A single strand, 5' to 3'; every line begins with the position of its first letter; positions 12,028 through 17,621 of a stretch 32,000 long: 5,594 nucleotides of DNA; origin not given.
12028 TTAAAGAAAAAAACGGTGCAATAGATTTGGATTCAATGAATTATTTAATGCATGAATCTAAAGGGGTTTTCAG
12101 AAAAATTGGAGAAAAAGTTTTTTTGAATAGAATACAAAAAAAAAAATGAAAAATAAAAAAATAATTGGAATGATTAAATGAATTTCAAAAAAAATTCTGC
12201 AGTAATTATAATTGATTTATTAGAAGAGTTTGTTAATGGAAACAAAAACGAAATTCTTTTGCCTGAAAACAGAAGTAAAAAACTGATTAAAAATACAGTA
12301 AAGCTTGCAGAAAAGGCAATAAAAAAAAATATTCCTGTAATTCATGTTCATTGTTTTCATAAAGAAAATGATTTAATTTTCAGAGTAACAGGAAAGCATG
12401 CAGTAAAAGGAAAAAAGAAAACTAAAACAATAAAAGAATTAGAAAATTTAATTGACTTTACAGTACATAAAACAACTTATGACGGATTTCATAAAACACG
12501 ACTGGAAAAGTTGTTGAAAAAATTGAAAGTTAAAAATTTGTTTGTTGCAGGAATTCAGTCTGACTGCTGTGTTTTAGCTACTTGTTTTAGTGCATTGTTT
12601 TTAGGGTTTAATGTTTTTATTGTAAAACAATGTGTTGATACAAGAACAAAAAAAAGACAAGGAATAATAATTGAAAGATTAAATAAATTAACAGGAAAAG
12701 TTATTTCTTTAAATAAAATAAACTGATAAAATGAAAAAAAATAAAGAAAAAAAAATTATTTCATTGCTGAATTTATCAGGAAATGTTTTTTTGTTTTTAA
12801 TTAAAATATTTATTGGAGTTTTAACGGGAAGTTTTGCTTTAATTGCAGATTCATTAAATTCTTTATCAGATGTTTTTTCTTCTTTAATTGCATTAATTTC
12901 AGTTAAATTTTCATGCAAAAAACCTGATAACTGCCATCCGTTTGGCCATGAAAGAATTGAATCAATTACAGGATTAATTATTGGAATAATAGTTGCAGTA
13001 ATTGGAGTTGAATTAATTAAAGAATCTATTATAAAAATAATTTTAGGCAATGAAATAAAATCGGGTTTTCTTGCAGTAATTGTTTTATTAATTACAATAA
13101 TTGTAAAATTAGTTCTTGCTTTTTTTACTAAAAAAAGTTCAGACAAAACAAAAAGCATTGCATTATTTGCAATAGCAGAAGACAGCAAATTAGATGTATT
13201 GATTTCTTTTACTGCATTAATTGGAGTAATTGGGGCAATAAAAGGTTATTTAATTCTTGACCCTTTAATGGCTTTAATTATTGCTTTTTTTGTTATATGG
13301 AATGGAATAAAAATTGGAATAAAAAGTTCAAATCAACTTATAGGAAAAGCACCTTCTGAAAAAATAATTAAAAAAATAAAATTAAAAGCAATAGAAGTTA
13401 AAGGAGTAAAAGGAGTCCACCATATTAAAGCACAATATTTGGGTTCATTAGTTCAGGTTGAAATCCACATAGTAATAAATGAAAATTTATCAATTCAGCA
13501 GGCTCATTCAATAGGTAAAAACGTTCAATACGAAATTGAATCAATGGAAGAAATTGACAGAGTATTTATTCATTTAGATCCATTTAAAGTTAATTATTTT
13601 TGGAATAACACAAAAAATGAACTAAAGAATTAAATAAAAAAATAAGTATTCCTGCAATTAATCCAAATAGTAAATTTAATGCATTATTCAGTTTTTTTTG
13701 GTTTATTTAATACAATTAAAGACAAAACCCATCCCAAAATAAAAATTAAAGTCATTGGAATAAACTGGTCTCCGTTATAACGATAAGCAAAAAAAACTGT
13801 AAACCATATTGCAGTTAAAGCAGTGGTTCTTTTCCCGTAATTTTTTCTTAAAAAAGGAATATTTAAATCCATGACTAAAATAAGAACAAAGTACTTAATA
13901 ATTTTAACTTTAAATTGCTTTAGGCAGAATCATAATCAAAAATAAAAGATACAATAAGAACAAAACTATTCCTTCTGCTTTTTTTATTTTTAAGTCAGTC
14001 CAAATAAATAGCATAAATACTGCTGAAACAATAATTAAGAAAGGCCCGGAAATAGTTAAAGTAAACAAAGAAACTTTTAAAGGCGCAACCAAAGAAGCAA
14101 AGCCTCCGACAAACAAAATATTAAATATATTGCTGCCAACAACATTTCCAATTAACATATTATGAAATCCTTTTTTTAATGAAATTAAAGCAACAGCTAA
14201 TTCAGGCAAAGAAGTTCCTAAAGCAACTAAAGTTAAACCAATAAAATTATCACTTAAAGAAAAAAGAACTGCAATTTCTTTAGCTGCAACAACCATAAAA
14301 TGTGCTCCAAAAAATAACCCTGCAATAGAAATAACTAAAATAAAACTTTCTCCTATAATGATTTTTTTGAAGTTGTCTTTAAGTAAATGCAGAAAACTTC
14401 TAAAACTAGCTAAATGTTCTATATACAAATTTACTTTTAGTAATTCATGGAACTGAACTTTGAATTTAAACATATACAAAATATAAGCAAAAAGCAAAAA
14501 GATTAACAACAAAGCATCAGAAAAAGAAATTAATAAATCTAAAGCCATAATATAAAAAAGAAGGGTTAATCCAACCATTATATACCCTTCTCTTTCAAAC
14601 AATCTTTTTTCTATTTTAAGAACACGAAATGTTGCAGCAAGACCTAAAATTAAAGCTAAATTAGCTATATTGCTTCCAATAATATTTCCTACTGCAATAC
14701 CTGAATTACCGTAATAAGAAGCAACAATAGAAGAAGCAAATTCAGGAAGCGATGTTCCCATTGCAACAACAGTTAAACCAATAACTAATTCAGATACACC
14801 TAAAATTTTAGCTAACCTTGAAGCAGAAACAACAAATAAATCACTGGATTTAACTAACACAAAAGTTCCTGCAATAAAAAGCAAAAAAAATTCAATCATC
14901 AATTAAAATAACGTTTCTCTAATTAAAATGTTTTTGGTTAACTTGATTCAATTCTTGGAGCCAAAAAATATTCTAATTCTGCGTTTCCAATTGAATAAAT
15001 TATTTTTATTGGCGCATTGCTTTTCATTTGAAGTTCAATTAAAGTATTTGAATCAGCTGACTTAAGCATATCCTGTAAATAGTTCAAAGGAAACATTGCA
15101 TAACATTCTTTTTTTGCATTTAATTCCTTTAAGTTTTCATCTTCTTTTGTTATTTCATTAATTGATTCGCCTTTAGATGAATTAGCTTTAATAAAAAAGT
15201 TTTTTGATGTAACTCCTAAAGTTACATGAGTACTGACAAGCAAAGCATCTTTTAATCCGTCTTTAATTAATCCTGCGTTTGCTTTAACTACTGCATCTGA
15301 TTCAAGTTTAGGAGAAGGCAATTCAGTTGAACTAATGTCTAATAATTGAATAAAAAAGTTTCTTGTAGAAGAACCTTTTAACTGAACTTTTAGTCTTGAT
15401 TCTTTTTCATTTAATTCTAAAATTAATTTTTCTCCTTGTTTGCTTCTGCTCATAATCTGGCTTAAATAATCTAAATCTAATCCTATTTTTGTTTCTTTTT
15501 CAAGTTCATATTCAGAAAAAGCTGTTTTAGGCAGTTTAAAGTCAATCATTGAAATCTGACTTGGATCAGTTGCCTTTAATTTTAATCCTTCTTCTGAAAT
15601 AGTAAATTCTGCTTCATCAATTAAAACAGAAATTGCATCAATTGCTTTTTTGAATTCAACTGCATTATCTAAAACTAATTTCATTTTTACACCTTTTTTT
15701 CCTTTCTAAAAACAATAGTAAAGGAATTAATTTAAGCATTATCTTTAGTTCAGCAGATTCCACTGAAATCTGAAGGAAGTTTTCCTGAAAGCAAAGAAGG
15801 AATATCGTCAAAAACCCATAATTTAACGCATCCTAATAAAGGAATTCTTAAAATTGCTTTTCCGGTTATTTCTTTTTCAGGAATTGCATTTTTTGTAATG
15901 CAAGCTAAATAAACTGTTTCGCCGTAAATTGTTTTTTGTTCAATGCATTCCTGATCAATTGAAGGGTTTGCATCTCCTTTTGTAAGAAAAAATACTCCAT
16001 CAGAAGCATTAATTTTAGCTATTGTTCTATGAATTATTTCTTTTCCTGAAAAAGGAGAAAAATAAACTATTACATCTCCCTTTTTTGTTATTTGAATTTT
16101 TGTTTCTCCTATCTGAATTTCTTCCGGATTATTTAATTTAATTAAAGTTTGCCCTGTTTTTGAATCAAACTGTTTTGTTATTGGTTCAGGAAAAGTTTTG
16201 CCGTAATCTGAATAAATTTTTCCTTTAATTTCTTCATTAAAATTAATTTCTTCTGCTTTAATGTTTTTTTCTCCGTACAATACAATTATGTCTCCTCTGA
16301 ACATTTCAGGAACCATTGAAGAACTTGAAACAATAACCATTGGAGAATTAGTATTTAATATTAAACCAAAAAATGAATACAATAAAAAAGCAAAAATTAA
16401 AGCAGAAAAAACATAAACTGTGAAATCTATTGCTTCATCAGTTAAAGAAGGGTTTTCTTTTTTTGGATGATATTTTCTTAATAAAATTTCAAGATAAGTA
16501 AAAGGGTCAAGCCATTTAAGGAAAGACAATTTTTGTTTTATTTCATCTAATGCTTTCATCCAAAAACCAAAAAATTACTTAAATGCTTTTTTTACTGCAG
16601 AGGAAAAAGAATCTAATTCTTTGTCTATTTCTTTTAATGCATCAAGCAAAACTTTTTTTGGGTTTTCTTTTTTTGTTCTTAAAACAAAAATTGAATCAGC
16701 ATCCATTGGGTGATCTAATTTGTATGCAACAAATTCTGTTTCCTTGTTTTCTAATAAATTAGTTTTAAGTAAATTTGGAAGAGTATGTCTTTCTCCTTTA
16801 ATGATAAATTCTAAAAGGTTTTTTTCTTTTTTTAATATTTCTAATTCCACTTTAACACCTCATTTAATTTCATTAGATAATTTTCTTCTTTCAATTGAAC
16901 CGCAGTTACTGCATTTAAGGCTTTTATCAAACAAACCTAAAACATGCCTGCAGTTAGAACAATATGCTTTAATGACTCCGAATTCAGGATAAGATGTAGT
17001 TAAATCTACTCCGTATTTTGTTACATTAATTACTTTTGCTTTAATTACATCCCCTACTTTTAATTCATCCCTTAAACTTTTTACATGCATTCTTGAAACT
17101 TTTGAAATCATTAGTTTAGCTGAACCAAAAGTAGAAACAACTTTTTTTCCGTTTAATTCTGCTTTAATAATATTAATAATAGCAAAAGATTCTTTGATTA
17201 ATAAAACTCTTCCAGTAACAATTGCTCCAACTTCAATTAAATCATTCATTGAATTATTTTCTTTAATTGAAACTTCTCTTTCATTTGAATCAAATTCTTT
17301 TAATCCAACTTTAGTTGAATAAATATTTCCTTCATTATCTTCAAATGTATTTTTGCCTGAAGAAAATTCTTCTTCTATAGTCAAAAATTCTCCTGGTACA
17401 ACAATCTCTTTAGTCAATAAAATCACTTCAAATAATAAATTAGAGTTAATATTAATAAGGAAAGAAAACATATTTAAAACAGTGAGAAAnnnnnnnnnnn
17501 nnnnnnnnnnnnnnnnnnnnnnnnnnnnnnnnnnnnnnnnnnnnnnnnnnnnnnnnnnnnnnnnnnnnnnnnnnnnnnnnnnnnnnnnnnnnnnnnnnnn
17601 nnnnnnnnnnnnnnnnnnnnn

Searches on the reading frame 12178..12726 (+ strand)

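Call 82: search_protein_families(library=pfam, proteins=[window:12178-12726:+], max_evalue=0.001)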
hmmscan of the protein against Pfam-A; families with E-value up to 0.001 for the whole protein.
window:12178-12726:+ (182 aa): 1 family
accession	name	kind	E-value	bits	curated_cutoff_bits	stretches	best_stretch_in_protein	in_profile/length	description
PF00857.26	Isochorismatase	-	5.2e-35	121.5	27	1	7-178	1-173/175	Isochorismatase domain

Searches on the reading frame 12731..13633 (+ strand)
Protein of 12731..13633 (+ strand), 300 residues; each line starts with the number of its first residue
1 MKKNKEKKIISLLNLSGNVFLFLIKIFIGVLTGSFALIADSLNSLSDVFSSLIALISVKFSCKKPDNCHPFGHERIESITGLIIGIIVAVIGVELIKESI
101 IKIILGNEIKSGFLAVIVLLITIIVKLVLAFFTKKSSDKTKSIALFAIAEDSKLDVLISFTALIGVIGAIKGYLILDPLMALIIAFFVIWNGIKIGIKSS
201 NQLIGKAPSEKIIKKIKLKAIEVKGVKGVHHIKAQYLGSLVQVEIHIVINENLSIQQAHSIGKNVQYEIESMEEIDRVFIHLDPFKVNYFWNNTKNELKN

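Call 83: search_protein_families(library=pfam, proteins=[window:12731-13633:+], max_evalue=0.001)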
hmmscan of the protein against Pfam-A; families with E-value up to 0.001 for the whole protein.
window:12731-13633:+ (300 aa): 2 families
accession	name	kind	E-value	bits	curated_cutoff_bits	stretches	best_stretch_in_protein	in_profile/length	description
PF01545.26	Cation_efflux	-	1.3e-42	146.3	26.6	1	12-203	2-197/198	Cation efflux family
PF16916.11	ZT_dimer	-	3e-14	53.2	26.7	1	208-285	1-78/78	Dimerisation domain of Zinc Transporter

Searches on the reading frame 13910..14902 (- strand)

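Call 83: search_protein_families(library=pfam, proteins=[window:13910-14902:-], max_evalue=0.001)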
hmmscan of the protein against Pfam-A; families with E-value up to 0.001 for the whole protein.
window:13910-14902:- (330 aa): 1 family
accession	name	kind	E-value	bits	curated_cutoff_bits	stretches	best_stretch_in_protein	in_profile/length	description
PF01699.29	Na_Ca_ex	-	4.1e-59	199.3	24.9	2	187-325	4-149/151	Sodium/calcium exchanger protein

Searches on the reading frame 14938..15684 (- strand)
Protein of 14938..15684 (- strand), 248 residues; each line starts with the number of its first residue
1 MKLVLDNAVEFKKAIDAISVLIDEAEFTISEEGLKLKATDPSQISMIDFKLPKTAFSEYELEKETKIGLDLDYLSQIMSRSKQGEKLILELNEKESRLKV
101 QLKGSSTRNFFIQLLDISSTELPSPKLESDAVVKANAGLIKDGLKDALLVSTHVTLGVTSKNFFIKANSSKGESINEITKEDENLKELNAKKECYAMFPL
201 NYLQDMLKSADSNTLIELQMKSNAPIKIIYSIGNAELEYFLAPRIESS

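Call 83: search_protein_families(library=pfam, proteins=[window:14938-15684:-], max_evalue=0.001)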
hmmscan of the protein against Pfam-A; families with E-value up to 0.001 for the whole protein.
window:14938-15684:- (248 aa): 4 families
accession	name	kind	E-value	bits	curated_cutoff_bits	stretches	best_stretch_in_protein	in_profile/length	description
PF00705.23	PCNA_N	-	8.5e-15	55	20.3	1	5-105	6-106/127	Proliferating cell nuclear antigen, N-terminal domain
PF02747.20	PCNA_C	-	6e-08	33.4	23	1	126-243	4-126/128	Proliferating cell nuclear antigen, C-terminal domain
PF02144.21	Rad1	-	7e-06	25.7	24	1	4-219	5-244/257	Repair protein Rad1/Rec1/Rad17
PF04139.18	Rad9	-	0.00023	21.2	25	0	11-118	1-119/253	Rad9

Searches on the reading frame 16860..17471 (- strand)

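Call 83: search_protein_families(library=pfam, proteins=[window:16860-17471:-], max_evalue=0.001)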
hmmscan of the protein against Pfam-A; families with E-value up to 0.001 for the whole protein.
window:16860-17471:- (203 aa): 3 families
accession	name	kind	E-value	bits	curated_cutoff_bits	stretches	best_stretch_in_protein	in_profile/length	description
PF14382.12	ECR1_N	-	8.9e-09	35.4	27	1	23-59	1-36/38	Exosome complex exonuclease RRP4 N-terminal region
PF22625.2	ECR1_N_2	-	9.6e-05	22.5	27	1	22-62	2-42/51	Exosome RNA binding protein RRP4 N-terminal domain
PF00575.29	S1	-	0.00073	20.3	22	0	123-152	35-64/74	S1 RNA binding domain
